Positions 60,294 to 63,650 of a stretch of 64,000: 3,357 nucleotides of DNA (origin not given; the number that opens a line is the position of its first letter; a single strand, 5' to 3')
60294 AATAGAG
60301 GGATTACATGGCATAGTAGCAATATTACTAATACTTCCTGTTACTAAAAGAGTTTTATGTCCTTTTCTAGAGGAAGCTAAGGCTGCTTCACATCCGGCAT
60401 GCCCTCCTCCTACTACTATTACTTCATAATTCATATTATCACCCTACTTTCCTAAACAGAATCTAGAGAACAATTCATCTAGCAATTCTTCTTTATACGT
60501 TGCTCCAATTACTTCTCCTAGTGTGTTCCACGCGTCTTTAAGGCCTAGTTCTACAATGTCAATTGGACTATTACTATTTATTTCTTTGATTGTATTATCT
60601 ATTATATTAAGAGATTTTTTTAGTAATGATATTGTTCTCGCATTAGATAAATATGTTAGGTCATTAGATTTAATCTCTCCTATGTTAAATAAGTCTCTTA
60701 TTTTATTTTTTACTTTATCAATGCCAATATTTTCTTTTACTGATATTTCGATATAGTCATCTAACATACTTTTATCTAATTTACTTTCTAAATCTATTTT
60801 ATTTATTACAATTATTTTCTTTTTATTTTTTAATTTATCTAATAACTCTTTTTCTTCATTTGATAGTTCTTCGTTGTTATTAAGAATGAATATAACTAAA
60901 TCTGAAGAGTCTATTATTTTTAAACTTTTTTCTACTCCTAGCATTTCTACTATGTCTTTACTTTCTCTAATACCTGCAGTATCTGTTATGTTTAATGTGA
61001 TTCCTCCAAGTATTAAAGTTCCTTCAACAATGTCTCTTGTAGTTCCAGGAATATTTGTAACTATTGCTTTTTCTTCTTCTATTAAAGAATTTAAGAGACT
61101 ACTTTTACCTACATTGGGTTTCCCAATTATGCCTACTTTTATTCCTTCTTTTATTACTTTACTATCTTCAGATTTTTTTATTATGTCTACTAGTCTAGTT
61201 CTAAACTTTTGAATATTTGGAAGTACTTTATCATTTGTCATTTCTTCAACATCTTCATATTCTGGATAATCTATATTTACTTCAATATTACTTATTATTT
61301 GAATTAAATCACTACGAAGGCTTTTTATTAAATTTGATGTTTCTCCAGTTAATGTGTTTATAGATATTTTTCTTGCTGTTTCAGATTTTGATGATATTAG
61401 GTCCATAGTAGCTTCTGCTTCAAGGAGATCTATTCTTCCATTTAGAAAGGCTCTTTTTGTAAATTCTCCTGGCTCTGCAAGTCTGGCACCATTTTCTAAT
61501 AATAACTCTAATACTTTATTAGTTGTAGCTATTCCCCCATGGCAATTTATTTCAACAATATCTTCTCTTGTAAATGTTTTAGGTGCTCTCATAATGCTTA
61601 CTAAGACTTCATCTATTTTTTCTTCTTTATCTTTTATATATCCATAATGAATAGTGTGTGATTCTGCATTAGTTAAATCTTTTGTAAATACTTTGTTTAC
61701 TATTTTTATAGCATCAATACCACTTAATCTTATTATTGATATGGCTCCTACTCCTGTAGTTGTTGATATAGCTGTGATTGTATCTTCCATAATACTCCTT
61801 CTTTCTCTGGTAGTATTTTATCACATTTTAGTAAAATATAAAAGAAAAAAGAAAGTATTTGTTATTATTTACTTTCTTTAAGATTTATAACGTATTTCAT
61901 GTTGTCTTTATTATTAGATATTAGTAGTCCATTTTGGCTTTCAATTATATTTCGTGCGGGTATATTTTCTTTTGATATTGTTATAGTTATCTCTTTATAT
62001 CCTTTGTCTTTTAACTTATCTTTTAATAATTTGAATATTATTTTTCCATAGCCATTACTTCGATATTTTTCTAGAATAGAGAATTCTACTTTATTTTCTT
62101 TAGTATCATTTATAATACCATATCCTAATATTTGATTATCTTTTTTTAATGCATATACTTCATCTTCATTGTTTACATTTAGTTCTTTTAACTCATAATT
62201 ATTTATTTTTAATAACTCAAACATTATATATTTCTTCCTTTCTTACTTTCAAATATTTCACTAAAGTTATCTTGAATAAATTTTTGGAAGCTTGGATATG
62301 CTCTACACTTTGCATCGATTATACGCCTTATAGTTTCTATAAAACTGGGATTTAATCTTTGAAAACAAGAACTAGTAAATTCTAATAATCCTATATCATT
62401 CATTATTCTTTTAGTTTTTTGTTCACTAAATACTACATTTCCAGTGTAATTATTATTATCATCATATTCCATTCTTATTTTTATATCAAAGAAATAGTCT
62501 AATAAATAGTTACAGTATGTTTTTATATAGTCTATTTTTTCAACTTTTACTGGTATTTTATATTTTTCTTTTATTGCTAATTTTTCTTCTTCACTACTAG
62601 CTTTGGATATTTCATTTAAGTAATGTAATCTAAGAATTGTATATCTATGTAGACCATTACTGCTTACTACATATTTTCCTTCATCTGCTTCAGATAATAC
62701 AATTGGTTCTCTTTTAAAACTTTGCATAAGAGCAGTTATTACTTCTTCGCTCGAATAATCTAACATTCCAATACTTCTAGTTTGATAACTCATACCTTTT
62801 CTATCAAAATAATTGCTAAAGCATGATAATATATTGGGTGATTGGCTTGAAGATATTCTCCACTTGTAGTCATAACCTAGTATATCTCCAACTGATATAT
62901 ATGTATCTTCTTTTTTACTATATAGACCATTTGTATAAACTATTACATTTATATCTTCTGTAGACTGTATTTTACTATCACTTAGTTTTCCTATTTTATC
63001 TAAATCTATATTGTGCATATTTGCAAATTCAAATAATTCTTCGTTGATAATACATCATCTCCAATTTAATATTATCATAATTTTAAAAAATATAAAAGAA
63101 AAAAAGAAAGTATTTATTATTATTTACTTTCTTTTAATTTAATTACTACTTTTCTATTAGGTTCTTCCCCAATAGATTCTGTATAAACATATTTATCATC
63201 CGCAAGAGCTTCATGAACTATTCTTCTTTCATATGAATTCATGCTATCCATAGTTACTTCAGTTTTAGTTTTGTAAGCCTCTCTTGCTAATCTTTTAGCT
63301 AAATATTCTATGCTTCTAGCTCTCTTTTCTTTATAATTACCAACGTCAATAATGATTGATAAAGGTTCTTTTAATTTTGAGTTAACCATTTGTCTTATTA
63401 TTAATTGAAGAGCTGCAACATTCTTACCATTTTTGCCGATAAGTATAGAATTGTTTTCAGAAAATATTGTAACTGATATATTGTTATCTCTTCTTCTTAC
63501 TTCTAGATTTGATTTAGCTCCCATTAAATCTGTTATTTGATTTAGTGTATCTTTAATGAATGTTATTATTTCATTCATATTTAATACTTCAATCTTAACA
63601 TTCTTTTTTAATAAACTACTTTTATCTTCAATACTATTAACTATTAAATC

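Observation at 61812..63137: Two-gene cassette (ParB/Srx-like protein + mini-GNAT) inserted into the conserved jag-mnmE junction, bracketed by direct repeats that duplicate the jag 3' end and terminator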

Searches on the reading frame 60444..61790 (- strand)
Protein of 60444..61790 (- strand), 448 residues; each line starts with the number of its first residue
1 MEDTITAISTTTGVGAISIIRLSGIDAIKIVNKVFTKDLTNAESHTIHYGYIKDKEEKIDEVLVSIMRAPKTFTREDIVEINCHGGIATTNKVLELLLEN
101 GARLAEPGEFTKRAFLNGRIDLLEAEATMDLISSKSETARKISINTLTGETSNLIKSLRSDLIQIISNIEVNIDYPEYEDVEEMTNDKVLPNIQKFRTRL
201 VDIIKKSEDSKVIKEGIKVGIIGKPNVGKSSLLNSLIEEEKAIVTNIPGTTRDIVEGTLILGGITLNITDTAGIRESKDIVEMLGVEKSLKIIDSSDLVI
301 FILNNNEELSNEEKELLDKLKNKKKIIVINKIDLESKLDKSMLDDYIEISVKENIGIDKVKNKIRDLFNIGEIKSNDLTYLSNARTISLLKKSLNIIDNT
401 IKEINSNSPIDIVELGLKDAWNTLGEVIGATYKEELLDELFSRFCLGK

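Call 6: search_protein_families(library=pfam, proteins=[window:60444-61790:-], max_evalue=1)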
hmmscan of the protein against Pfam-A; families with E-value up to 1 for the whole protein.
window:60444-61790:- (448 aa): 14 families
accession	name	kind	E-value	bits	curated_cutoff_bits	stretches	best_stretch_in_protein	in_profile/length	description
PF12631.12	MnmE_helical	-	1.7e-54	185.6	40.1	1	122-445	1-211/211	MnmE helical domain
PF10396.14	TrmE_N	-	3.4e-44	150.3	29.8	1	4-119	1-117/117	GTP-binding protein TrmE N-terminus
PF01926.29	MMR_HSR1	-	3.6e-27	95.2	21.9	1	218-331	1-113/113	50S ribosome-binding GTPase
PF02421.24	FeoB_N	-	2.1e-09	37.5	27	1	218-350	2-137/156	Ferrous iron transport protein B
PF08477.19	Roc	-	1.8e-05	25.4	27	1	218-333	1-119/119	Ras of Complex, Roc, domain of DAPkinase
PF00071.28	Ras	-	3.2e-05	24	21.6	1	218-341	1-133/162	Ras family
PF04548.22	AIG1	-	7.4e-05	22.6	27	1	221-323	5-110/212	AIG1 family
PF00009.33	GTP_EFTU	-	0.00089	19.3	26.5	1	287-345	87-144/188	Elongation factor Tu GTP binding domain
PF00350.29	Dynamin_N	-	0.00093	19.7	27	2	219-252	1-34/168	Dynamin family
PF03193.22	RsgA_GTPase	-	0.0019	18.5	30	1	219-249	109-139/174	RsgA GTPase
PF00005.33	ABC_tran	-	0.035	15.2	25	1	213-245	8-40/137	ABC transporter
PF00006.31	ATP-synt_ab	-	0.13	12.3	29.5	1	213-246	11-47/213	ATP synthase alpha/beta family, nucleotide-binding domain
PF16494.10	Na_Ca_ex_C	-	0.15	13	25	1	125-197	36-108/137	C-terminal extension of sodium/calcium exchanger domain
PF13479.12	AAA_24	-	0.6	10.4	27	1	216-247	2-30/195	AAA domain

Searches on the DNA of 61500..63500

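Call 92: search_rna_families(source=window, start=61500, end=63500, threshold=evalue, max_evalue=1)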
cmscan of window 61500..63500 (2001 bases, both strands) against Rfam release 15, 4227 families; matches with E-value up to 1: 0.
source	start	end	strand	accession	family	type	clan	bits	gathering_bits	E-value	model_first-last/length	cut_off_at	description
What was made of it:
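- Tried and rejected: Rfam found no RNA family in 61500-63500 (call 92).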

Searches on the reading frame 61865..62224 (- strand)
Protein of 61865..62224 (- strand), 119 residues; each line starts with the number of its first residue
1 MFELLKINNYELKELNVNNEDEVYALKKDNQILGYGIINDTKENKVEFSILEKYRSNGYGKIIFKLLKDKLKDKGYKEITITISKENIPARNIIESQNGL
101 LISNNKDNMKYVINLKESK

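Call 6: search_protein_families(library=pfam, proteins=[window:61865-62224:-], max_evalue=1)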
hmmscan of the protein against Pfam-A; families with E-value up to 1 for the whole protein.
window:61865-62224:- (119 aa): 6 families
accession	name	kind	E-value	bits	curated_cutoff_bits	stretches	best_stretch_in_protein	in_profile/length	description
PF00583.31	Acetyltransf_1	-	2.1e-08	34.9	20.7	1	14-95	26-112/116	Acetyltransferase (GNAT) family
PF13673.13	Acetyltransf_10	-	9.4e-06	26.1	23.6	1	7-86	17-95/128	Acetyltransferase (GNAT) domain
PF13508.13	Acetyltransf_7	-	2.4e-05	25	27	1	20-82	2-66/84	Acetyltransferase (GNAT) domain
PF13302.13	Acetyltransf_3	-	0.00099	20.3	25.4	1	21-95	53-133/138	Acetyltransferase (GNAT) domain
PF08445.16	FR47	-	0.14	12.6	22.1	1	49-98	28-76/86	FR47-like protein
PF18014.7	Acetyltransf_18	-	0.17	12.1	22.7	0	20-44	25-49/124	Acetyltransferase (GNAT) domain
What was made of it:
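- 61865..62224 (-): Mini-GNAT acetyltransferase (119 aa), translationally coupled to X. The acetyl-CoA motif RSNGYG is kept and the alpha1-alpha2 region of the fold is missing. Its last codons lie in repeat copy L. Pfam Acetyltransf_1 34.9 bits against a cut-off of 20.7 (call 6).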

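Call 7: search_protein_families(library=padloc, proteins=[window:61865-62224:-], max_evalue=1)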
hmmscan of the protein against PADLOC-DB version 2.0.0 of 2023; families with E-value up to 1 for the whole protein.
window:61865-62224:- (119 aa): 0 families
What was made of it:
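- X and the GNAT hit no PADLOC model (call 7).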

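Call 8: search_protein_families(library=ncbifam, proteins=[window:61865-62224:-], max_evalue=1)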
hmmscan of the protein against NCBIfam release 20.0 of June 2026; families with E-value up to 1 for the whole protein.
window:61865-62224:- (119 aa): 8 families
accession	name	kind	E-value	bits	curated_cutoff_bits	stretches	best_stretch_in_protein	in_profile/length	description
TIGR01575.1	rimI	equivalog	4e-07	30.3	86.4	1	15-95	25-108/132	ribosomal protein S18-alanine N-acetyltransferase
NF007025.1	PRK09491.1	equivalog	0.0056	16.6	173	1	24-96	42-116/145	ribosomal protein S18-alanine N-acetyltransferase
NF002959.0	PRK03624.1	equivalog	0.011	15.4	124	1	49-95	79-125/147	GNAT family acetyltransferase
NF040503.1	resist_ArsN1a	equivalog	0.029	14.1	170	1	26-96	53-130/159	arsinothricin resistance N-acetyltransferase ArsN1 family A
NF003357.0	PRK04406.1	equivalog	0.04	14.1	122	1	78-113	17-52/75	hypothetical protein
NF058543.1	ActPatMycb56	equivalog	0.049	12.5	460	1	40-99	215-274/317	acetyltransferase Pat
NF040501.1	resist_ArsN2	equivalog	0.1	12.2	125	1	3-80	7-86/133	arsenic resistance N-acetyltransferase ArsN2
NF007705.1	PRK10397.1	equivalog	0.21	11.3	169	1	6-39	79-112/137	lipoprotein YedD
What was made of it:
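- On GNAT-RHH type II toxin-antitoxin: The upstream gene encodes 264-275 aa with no RHH/DUF1778 hit (calls 6, 8).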

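Call 9: search_protein_families(library=phrogs, proteins=[window:61865-62224:-], max_evalue=1)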
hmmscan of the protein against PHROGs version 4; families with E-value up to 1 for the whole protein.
window:61865-62224:- (119 aa): 6 families
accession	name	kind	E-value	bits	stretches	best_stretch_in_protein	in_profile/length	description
phrog_1249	-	other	4.3e-09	37.4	1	13-95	51-142/180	acetyltransferase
phrog_3810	-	other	8e-06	26.9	1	11-91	50-134/155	acetyltransferase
phrog_21214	-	other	0.0004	21.4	1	19-90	51-113/129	acetyltransferase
phrog_27637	-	unknown function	0.0085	17.4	1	45-80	78-113/146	-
phrog_4345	-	unknown function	0.082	14.1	0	84-114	9-40/69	-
phrog_17539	-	unknown function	0.32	12.3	1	7-36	18-46/46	-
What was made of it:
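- Tried and rejected: Pfam, NCBIfam, PHROGs and PADLOC gave nothing usable for X (calls 6-9).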

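Call 85: find_homologous_proteins(query=window:61865-62224:-, max_evalue=0.001)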
Query window:61865-62224:- (119 aa): 6 proteins with E <= 0.001 among 270 candidates.
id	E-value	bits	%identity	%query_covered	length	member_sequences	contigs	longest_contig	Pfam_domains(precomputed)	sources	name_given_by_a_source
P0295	1.4e-63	230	97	100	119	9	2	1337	PF13673.14,PF00583.32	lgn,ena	-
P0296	1.0e-58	214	91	97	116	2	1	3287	PF13673.14,PF00583.32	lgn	-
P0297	1.8e-57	210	94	100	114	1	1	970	-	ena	-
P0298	1.2e-47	178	84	100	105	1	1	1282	PF13673.14,PF13508.14,PF00583.32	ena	-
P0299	1.6e-44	168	71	100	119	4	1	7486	PF00583.32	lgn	-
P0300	2.7e-16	78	41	95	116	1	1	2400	PF13673.14,PF13508.14,PF00583.32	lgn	-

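Call 93: predict_structure(alignment_id=A11)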
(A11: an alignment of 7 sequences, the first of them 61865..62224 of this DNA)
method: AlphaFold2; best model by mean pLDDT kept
length: 119 residues; sequences in the alignment: 7
mean_pLDDT: 83.2   pTM: 0.74
mean pLDDT of the five models: 83.2, 66.4, 64.4, 62.2, 61.4
residues with pLDDT >= 90: 24; 70-90: 79; 50-70: 14; < 50: 2
segments of 3 or more residues with pLDDT < 50: none
pLDDT, mean of each block of 10 residues (from residue 1): 86 68 89 86 71 84 90 87 84 88 89 75
secondary structure, 60 per line:
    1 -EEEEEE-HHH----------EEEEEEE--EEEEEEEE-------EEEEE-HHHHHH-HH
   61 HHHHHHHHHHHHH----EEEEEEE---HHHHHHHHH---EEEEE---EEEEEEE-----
elements in order: E2-7 E22-28 E31-38 E46-50 H52-57 H59-73 E78-84 H88-96 E100-104 E108-114
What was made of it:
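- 61865..62224 (-): AF2 pLDDT 83 (call 93).
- On GNAT superfamily (the 119-aa gene): The alpha1-alpha2 segment of the canonical fold is absent (call 93).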

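Call 95: fold_search(model_id=the predicted structure, library=pdb)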
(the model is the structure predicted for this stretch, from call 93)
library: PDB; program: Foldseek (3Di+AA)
matches with E <= 10: 1195; with E <= 0.001: 263
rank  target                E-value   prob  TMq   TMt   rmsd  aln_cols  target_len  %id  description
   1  8iym_B                2.6e-06  1.00  0.74  0.60   6.2       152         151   16  Crystal structure of a protein acetyltransferase, HP0935 (released 2024-04-10)
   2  8iym_A                4.0e-06  1.00  0.69  0.54   2.7       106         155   20  Crystal structure of a protein acetyltransferase, HP0935 (released 2024-04-10)
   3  5ix3                  5.0e-06  1.00  0.67  0.49   4.6       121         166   17  Crystal structure of N-acetyltransferase from Staphylococcus aureus. (released 2017-04-05)
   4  4xpl                  6.0e-06  1.00  0.71  0.61   4.6       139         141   14  The crystal structure of Campylobacter jejuni N-acetyltransferase PseH in complex with acetyl coenzyme A (released 2015-03-18)
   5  8iym_C                6.4e-06  1.00  0.66  0.53   2.7       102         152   20  Crystal structure of a protein acetyltransferase, HP0935 (released 2024-04-10)
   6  3f8k                  7.7e-06  1.00  0.70  0.64   5.4       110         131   16  Crystal structure of protein acetyltransferase (PAT) from Sulfolobus solfataricus (released 2009-05-26)
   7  3eo4_B                8.7e-06  1.00  0.64  0.52   3.5       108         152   19  The crystal structure of a domain from Methanocaldococcus jannaschii DSM 2661 (released 2008-10-14)
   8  4ava                  1.0e-05  1.00  0.66  0.26   3.0       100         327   13  Crystal structure of protein lysine acetyltransferase Rv0998 from Mycobacterium tuberculosis (released 2012-07-11)
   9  8iyo_A                1.1e-05  1.00  0.65  0.49   5.8       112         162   18  Crystal structure of a protein acetyltransferase, HP0935, acetyl-CoA bound form (released 2024-04-10)
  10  8iyo_D                1.2e-05  1.00  0.62  0.46   6.7       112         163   18  Crystal structure of a protein acetyltransferase, HP0935, acetyl-CoA bound form (released 2024-04-10)
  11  4avb_A                1.2e-05  1.00  0.67  0.27   3.2       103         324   13  Crystal structure of protein lysine acetyltransferase Rv0998 in complex with acetyl CoA and cAMP (released 2012-07-11)
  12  1y9k_A                1.3e-05  1.00  0.79  0.63   4.4       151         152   10  IAA acetyltransferase from Bacillus cereus ATCC 14579 (released 2005-02-01)
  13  1y9k_C                1.4e-05  1.00  0.77  0.62   4.3       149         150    9  IAA acetyltransferase from Bacillus cereus ATCC 14579 (released 2005-02-01)
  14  6cy6                  1.4e-05  1.00  0.77  0.55   4.9       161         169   12  Crystal structure of spermidine/spermine N-acetyltransferase SpeG from Escherichia coli in complex with tris(hydroxymeth (released 2018-04-18)
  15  4r9m_B                1.5e-05  1.00  0.74  0.56   5.9       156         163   14  Crystal structure of spermidine N-acetyltransferase from Escherichia coli (released 2014-11-05)
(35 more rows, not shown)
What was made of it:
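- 61865..62224 (-): Foldseek GNAT hits at E 2.6e-6 (call 95).
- On GNAT superfamily (the 119-aa gene): Foldseek matches HP0935, PseH, PAT, Rv0998 and SpeG at E 2.6e-6 to 1e-5, probability 1.0 (call 95).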
